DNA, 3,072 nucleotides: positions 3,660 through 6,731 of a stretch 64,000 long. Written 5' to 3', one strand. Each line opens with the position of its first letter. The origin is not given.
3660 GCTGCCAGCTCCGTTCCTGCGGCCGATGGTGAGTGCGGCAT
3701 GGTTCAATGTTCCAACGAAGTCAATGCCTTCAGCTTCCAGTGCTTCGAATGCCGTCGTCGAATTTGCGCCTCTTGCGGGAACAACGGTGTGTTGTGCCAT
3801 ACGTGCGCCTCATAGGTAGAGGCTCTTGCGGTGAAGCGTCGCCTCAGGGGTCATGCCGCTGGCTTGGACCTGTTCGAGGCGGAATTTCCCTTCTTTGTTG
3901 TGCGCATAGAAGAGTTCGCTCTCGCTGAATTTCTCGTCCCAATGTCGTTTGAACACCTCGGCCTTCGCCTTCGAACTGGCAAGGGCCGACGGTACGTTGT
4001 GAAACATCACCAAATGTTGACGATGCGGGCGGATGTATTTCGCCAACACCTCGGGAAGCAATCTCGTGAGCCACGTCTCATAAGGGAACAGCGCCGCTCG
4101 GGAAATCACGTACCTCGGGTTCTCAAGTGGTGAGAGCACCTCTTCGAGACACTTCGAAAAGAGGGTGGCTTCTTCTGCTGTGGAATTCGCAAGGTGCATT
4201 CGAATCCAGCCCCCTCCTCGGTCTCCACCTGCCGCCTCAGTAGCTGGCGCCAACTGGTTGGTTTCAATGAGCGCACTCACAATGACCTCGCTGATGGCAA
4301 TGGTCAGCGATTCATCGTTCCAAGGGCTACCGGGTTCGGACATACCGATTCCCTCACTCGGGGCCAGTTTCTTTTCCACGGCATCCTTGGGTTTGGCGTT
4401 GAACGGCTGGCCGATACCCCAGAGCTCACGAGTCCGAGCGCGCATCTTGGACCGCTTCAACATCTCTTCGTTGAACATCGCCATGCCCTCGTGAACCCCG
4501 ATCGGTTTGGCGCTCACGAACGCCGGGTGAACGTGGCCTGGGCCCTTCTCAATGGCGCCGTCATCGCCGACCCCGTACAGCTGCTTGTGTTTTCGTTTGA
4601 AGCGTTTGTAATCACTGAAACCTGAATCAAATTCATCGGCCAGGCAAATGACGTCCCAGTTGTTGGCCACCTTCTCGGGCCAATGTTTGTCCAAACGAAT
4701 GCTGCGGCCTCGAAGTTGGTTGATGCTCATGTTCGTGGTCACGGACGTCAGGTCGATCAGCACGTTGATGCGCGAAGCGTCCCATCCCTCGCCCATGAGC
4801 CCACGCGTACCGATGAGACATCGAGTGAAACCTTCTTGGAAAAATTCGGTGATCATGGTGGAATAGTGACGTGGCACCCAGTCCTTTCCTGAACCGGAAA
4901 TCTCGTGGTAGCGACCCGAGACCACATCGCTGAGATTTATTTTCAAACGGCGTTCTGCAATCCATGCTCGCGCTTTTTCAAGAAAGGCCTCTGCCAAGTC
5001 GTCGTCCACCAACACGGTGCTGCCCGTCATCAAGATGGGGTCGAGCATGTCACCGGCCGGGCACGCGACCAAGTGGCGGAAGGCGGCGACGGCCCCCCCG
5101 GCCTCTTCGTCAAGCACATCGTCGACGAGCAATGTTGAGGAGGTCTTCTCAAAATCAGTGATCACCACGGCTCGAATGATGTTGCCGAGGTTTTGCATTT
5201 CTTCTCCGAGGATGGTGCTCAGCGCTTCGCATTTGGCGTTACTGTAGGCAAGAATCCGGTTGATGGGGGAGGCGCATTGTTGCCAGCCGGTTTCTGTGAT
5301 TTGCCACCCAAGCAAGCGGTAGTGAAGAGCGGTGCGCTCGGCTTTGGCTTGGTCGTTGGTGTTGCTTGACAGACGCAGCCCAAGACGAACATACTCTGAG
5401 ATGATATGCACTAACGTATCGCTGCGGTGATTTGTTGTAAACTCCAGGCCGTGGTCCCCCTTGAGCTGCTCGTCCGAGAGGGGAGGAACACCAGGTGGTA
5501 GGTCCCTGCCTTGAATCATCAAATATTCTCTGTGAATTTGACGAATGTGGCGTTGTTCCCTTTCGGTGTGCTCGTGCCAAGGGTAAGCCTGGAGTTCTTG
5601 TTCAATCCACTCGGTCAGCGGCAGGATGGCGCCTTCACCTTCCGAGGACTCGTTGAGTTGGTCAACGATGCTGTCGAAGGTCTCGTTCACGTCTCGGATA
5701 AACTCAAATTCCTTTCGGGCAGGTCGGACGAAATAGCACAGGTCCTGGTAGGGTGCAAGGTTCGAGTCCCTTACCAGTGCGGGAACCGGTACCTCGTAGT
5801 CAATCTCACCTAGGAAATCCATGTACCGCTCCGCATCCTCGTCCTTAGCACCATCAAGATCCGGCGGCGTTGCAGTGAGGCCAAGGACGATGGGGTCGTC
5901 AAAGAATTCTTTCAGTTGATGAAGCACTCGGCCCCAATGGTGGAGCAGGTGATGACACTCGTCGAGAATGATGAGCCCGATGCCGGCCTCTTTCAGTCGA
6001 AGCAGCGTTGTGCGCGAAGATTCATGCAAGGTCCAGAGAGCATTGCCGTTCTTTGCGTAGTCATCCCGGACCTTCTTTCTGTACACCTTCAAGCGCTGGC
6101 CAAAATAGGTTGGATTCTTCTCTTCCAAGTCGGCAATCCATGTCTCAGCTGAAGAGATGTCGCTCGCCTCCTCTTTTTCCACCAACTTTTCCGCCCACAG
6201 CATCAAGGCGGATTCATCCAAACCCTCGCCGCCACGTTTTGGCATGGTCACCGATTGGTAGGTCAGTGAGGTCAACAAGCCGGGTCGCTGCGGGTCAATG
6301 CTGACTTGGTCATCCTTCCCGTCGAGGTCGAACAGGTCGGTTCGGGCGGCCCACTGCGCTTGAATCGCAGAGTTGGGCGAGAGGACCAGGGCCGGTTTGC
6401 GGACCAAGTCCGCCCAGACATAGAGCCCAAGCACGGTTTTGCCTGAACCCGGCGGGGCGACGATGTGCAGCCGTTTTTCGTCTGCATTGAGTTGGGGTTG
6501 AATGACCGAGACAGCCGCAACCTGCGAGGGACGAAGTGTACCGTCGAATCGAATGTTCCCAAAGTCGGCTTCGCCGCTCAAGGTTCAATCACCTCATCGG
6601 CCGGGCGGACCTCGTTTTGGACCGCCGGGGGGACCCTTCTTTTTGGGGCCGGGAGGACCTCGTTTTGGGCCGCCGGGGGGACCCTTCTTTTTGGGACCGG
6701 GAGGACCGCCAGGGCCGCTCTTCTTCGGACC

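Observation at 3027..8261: Two-gene module: Zn-ribbon / prion-like / (GPPGPKK)n repeat protein followed by a 923-aa SF2 helicase, flanked by a Zn-finger membrane protein and a PriS-like primase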

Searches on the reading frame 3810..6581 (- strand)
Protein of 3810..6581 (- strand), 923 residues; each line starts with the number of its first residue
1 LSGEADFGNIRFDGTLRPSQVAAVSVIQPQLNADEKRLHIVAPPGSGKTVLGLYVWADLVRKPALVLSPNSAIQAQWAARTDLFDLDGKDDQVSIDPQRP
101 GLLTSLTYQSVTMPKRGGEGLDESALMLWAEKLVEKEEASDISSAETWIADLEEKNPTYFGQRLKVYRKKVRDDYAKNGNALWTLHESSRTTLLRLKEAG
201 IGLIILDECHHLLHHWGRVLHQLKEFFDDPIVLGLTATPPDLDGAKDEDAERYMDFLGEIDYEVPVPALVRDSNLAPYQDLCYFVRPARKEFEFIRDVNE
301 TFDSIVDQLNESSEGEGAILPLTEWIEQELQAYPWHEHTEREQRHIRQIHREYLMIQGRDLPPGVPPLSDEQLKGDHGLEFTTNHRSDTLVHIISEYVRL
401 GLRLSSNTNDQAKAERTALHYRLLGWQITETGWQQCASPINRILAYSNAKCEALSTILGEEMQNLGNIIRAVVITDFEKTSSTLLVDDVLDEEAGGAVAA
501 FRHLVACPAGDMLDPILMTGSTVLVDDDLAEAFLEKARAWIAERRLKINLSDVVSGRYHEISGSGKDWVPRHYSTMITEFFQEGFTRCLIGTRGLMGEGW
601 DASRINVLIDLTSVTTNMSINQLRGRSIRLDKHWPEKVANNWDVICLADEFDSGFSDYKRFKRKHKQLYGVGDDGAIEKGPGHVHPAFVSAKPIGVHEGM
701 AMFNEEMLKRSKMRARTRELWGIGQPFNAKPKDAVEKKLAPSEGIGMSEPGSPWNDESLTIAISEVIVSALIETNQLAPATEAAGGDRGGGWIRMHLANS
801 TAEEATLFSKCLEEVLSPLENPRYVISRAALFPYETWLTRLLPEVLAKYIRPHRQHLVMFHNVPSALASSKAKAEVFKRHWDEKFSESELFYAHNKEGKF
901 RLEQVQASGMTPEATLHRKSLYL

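Call 3: search_protein_families(library=pfam, proteins=[window:3810-6581:-], max_evalue=0.01)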
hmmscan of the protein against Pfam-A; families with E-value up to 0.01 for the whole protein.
window:3810-6581:- (923 aa): 3 families
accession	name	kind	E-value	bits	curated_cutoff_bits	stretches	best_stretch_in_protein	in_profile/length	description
PF04851.21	ResIII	-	4.1e-16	59.7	22.5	1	15-240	3-163/164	Type III restriction enzyme, res subunit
PF00270.35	DEAD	-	7.7e-07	29.4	26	0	198-240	115-161/167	DEAD/DEAH box helicase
PF13401.12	AAA_22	-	0.0061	17.3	27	0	195-236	78-121/130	AAA domain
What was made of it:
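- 5727..6554 (-): Helicase residues 10-285: RecA1 with Q motif (RPSQ 17-20), motif I (PPGSGKT 43-49), Ia, Ib, II (DECHH 207-211), III (TATPP 236-240) and a helical insertion at about residues 113-200. Pfam ResIII (call 3).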

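Call 4: search_protein_families(library=ncbifam, proteins=[window:3810-6581:-], max_evalue=0.01)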
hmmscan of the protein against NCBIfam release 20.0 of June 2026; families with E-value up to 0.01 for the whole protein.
window:3810-6581:- (923 aa): 3 families
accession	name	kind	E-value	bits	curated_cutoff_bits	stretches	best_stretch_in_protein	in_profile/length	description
NF045503.1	repair_heli_XPB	equivalog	2.1e-06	26.6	610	1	15-80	183-247/548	DNA repair helicase XPB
NF046051.1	restrict_EcoAI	equivalog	0.0011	17.4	550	1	202-279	276-347/768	EcoAI/FtnUII family type I restriction enzme subunit R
NF053632.1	heli_RadD_YejH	equivalog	0.006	14.9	720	0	201-242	109-154/573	DNA repair helicase RadD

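Call 5: search_protein_families(library=padloc, proteins=[window:3810-6581:-], max_evalue=0.01)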
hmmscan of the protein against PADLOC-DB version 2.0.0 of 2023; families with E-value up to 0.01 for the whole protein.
window:3810-6581:- (923 aa): 1 family
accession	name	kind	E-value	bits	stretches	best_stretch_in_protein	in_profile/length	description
PDLC02704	PbeA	-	0.0011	15.6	1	202-304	385-481/682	PbeA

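Call 6: search_protein_families(library=phrogs, proteins=[window:3810-6581:-], max_evalue=0.01)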
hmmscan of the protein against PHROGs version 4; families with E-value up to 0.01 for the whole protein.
window:3810-6581:- (923 aa): 1 family
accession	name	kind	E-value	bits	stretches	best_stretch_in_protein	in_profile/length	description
phrog_16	-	DNA, RNA and nucleotide metabolism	2e-23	83.5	1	15-297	272-459/986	DNA helicase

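Call 7: search_solved_structures(query=window:3810-6581:-, max_evalue=1, show_alignments=2)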
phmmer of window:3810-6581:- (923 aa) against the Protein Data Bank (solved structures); distinct sequences matched with E-value up to 1: 9.
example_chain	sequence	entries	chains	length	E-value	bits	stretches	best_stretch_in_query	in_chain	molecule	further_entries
6p4f_A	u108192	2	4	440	0.00049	21.5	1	201-279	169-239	DNA-dependent ATPase XPBII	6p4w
5tnu_A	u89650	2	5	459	0.00056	21.3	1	201-279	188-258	DNA-dependent ATPase XPBII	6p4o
2fz4_A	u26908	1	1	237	0.056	14.7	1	35-87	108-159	DNA repair protein RAD25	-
6p66_A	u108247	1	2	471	0.14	13.4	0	35-86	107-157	DNA repair protein RAD25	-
2fwr_A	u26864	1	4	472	0.14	13.4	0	35-86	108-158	DNA repair protein RAD25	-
7egt_A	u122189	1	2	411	0.25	12.5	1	19-84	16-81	UvrABC system protein B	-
1d2m_A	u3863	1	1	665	0.5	11.5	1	20-84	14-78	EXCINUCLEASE ABC SUBUNIT B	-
1c4o_A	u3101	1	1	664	0.51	11.5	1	20-84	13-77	DNA NUCLEOTIDE EXCISION REPAIR ENZYME UVRB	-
3h1t_A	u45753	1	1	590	0.83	10.8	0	201-279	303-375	Type I site-specific restriction-modification system, R (Restriction) subunit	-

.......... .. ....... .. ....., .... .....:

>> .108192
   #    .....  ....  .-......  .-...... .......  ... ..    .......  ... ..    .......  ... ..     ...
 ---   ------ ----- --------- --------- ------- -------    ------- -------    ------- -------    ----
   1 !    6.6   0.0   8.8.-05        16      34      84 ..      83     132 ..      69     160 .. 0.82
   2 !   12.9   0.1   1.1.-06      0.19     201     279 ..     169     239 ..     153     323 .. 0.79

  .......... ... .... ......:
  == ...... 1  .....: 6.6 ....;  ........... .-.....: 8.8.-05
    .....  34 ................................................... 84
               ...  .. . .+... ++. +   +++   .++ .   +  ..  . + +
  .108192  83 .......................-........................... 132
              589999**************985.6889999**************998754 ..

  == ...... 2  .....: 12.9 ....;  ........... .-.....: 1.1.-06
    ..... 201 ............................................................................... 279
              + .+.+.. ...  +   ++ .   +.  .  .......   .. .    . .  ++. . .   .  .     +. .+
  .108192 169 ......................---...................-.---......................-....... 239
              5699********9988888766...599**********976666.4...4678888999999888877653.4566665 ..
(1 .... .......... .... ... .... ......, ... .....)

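Call 8: find_homologous_proteins(query=window:3810-6581:-, max_evalue=0.001)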
Query window:3810-6581:- (923 aa): 2009 proteins with E <= 0.001 among 8000 candidates; the best 120 are listed.
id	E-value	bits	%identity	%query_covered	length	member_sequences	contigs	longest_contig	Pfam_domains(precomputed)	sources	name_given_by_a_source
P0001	0.0e+0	2104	99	100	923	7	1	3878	PF00270.36,PF04851.22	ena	-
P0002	0.0e+0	1885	87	100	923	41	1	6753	PF00270.36,PF04851.22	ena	-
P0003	0.0e+0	1724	81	100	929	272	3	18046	PF00270.36,PF04851.22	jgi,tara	tara:strand:+ start:160 stop:2949 length:2790 start_codon:yes stop_codon:yes gene_type:complete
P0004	0.0e+0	1414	79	85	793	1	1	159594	PF04851.22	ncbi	-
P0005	0.0e+0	1307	64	100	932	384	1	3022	PF00270.36,PF04851.22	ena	-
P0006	0.0e+0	1305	63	99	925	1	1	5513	PF00270.36,PF04851.22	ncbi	-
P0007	0.0e+0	1300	62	99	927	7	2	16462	PF00270.36,PF04851.22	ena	-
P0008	0.0e+0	1292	62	99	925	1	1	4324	PF00270.36,PF04851.22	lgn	-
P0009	0.0e+0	1292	62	99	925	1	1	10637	PF00270.36,PF04851.22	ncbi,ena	-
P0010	0.0e+0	1292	62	99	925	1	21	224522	PF00270.36,PF04851.22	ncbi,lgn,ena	ncbi:MAG: DEAD/DEAH box helicase family protein [Candidatus Poseidoniaceae archaeon]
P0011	0.0e+0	1292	62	99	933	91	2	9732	PF00270.36,PF04851.22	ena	-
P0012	0.0e+0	1290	62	99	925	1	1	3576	PF00270.36,PF04851.22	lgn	-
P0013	0.0e+0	1289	61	99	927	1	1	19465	PF00270.36,PF04851.22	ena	-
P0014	0.0e+0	1288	62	99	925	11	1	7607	PF00270.36,PF04851.22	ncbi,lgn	-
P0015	0.0e+0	1287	61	99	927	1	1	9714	PF00270.36,PF04851.22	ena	-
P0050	0.0e+0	1276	61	99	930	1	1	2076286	PF00270.36,PF04851.22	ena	-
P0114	0.0e+0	1266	61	99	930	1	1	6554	PF00270.36,PF04851.22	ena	-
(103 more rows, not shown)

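Call 10: find_encoding_contigs(protein=P0050, flank=10000, max_places=3)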
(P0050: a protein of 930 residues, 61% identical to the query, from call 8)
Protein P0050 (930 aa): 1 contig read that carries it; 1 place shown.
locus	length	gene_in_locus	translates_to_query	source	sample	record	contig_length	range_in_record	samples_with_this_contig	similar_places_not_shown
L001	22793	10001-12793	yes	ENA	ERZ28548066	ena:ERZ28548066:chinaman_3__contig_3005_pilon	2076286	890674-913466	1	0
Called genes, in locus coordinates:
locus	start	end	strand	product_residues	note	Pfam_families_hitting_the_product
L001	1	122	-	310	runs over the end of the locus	PF01012:ETF, PF00766:ETF_alpha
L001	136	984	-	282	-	PF01012:ETF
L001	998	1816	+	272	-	PF17207:MCM_OB (weak)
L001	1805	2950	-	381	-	PF00579:tRNA-synt_1b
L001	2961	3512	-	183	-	PF18446:DUF5611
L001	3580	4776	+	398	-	-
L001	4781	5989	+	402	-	PF02771:Acyl-CoA_dh_N, PF02770:Acyl-CoA_dh_M, PF00441:Acyl-CoA_dh_1, PF08028:Acyl-CoA_dh_2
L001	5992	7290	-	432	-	PF00494:SQS_PSY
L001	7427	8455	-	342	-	PF00494:SQS_PSY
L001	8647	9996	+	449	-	PF12773:DZR (faint), PF13240:Zn_Ribbon_1 (faint), PF13248:Zn_ribbon_3 (faint)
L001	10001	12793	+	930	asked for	PF00270:DEAD (faint), PF04851:ResIII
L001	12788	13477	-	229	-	-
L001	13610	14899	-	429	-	PF01896:DNA_primase_S (weak)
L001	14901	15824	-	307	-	PF02629:CoA_binding, PF00549:Ligase_CoA, PF13607:Succ_CoA_lig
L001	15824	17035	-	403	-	PF08442:ATP-grasp_2, PF24948:Citrate_synth_N, PF00549:Ligase_CoA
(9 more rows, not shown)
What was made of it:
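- Identical synteny on a 2.08-Mb contig at 61% helicase identity (call 10).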

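Call 15: find_related_loci(query=window:3810-6581:-, collection=genome_contigs, flank=8000)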
Query window:3810-6581:- (923 aa) in genome_contigs; peptide patterns used: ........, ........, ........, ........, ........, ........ (x = any residue, [..] = any of these).
112 stretches matched a pattern; 75 encode a relative of the query (tblastn E <= 1e-3); 74 distinct loci.
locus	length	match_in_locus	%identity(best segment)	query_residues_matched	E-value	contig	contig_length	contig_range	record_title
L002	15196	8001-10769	87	1-923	0e+0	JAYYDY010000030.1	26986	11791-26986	MAG: Thermoplasmatota archaeon isolate XS_MAG49 XS_MAG49_0030, whole genome shotgun sequence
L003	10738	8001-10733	88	6-916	0e+0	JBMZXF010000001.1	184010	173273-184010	MAG: Poseidonia sp. isolate ME_XS_2302_4_bin_75 ME_XS_2302_4_bin_75_0, whole genome shotgun sequence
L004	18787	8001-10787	81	1-923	0e+0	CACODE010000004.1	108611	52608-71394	MAG: uncultured Candidatus Poseidoniales archaeon isolate AH-287-P07 genome assembly, contig: AH-287-P07_NODE_4, whole g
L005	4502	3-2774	81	6-923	0e+0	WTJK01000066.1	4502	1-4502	MAG: Methanobacteriota archaeon isolate PL36329bin_3 NODE_10745_length_4502_cov_15.920396, whole genome shotgun sequence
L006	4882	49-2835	81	1-923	0e+0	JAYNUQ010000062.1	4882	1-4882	MAG: Candidatus Poseidoniales archaeon isolate 139536_S27_maxbin_bins.tsv.039 NODE_13179_length_4882_cov_16.412679, whol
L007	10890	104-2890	81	1-923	0e+0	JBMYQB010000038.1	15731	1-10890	MAG: Poseidonia sp. isolate ME_XS_2305_bin_45 ME_XS_2305_bin_45_37, whole genome shotgun sequence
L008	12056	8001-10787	80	1-923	0e+0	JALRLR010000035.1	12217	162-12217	MAG: Poseidonia sp. isolate JJ.4 NODE_35_length_12217_cov_8.519229, whole genome shotgun sequence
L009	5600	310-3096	80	1-923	0e+0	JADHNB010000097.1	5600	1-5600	MAG: Poseidonia sp. isolate BS301-5m-G57 BS301-5m-C21235, whole genome shotgun sequence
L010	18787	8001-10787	81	1-923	0e+0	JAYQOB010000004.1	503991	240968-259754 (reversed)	MAG: Candidatus Poseidoniales archaeon isolate SD4486_NP_concoct_bins.tsv.099_sub contig_5377_pilon, whole genome shotgu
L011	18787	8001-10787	80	1-923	0e+0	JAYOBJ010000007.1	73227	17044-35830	MAG: Methanobacteriota archaeon isolate 139554_S156_rosella_bins.tsv.064 NODE_230_length_73227_cov_11.113404, whole geno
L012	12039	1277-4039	59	6-922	0e+0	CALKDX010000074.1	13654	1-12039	MAG: Candidatus Poseidoniaceae archaeon isolate S4_Bin_Bin_159_sub_1 genome assembly, contig: c_000000014383, whole geno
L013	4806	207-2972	59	6-923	0e+0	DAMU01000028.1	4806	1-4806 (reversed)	MAG TPA_asm: Euryarchaeota archaeon UBA91 UBA91_contig_139578, whole genome shotgun sequence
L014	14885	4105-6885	59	1-923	0e+0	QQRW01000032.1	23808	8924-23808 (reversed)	MAG: Candidatus Poseidoniales archaeon isolate bin_112 U_43171-32, whole genome shotgun sequence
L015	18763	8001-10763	58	6-922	0e+0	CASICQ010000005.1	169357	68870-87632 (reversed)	MAG: Candidatus Poseidoniaceae archaeon isolate FRAM_WSC20_S10_BML_bin_147_1 genome assembly, contig: FRAM_WSC20_S10_BML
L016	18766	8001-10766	59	6-923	0e+0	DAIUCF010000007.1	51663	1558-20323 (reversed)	MAG TPA_asm: Candidatus Poseidoniaceae archaeon isolate CTOTU8138 NODE_260_length_51663_cov_9.879999, whole genome shotg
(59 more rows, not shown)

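Call 24: search_protein_representatives(protein=window:3810-6581:-)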
Query: 923 residues. Proteins with E-value up to 0.001 (for the whole library): 2106; up to 1e-10: 1478; up to 1e-30: 819. The best 150 are listed.
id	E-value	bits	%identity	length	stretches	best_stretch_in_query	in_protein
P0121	4.0e-271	918.6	50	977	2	388-923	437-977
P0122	5.8e-252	855.2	52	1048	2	387-919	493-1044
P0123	2.1e-251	853.4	47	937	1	12-922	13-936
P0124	4.2e-211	720.0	55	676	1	7-651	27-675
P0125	1.5e-194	665.3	81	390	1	1-378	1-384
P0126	1.5e-194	665.2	40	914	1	15-904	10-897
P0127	4.3e-172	590.9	39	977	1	36-922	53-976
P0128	1.6e-164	565.8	45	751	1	222-912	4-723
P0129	1.8e-164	565.7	39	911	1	33-899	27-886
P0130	2.3e-161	555.4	46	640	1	340-921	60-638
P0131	4.4e-157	541.3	37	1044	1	7-894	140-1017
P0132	1.4e-146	506.4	37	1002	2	35-739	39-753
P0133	2.0e-146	505.9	38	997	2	15-738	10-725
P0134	1.6e-145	503.0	36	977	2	5-728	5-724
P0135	1.5e-143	496.4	42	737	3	437-898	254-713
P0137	6.7e-140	484.4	34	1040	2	10-729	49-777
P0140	1.7e-134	466.5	34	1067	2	6-772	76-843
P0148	6.6e-125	434.8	36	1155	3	12-540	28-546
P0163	3.8e-115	402.5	33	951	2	11-731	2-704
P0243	9.1e-85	301.9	35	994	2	8-295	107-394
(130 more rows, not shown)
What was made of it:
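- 2106 cluster representatives at E<=1e-3 and 819 at E<=1e-30 (call 24).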

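Call 25: list_cluster_members(proteins=[P0123, P0126, P0127, P0131, P0132, P0134, P0137, P0140, P0148, P0163])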
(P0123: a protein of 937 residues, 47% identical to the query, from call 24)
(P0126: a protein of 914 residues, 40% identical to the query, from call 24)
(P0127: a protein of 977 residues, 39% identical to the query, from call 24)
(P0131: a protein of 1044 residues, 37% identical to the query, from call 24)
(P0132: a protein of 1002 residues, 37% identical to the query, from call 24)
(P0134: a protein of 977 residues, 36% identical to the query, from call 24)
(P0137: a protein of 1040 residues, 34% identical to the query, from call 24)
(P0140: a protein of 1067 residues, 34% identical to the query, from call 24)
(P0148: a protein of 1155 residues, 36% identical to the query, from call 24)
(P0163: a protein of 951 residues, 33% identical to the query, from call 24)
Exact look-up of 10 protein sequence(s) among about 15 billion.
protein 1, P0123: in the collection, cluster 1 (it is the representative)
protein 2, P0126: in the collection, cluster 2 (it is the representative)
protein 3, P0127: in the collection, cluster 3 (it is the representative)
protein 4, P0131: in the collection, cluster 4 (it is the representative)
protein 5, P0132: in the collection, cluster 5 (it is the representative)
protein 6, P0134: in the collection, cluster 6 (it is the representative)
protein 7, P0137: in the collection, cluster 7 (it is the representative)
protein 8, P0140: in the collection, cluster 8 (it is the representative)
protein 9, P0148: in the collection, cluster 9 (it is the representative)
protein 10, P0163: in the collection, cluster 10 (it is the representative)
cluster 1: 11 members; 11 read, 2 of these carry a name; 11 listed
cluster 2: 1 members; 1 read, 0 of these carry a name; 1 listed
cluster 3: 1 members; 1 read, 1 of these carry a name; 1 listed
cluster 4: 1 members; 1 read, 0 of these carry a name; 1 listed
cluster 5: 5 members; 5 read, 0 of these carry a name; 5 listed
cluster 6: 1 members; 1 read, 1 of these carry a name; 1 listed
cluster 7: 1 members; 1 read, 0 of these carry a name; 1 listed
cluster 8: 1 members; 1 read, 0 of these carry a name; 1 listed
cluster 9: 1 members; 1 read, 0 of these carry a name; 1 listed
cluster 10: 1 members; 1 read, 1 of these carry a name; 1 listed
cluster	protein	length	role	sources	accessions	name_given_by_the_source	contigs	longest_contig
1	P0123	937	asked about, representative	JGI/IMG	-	superfamily II DNA or RNA helicase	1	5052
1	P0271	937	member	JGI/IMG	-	superfamily II DNA or RNA helicase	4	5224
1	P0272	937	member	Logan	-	-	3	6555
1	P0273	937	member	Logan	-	-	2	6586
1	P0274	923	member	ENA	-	-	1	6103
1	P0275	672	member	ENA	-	-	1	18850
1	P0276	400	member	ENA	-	-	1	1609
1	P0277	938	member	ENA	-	-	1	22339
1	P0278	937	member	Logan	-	-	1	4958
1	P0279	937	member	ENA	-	-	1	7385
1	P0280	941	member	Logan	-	-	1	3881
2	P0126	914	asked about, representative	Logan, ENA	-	-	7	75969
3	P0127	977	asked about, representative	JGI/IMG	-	superfamily II DNA or RNA helicase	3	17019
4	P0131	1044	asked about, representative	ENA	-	-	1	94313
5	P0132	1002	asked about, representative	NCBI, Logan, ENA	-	-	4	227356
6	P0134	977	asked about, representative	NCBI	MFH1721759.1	MAG: DEAD/DEAH box helicase family protein [Candidatus Altiarchaeota archaeon]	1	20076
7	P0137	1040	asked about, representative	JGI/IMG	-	-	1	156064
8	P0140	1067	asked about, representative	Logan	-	-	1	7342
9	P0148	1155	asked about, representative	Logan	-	-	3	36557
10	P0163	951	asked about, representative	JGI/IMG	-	superfamily II DNA or RNA helicase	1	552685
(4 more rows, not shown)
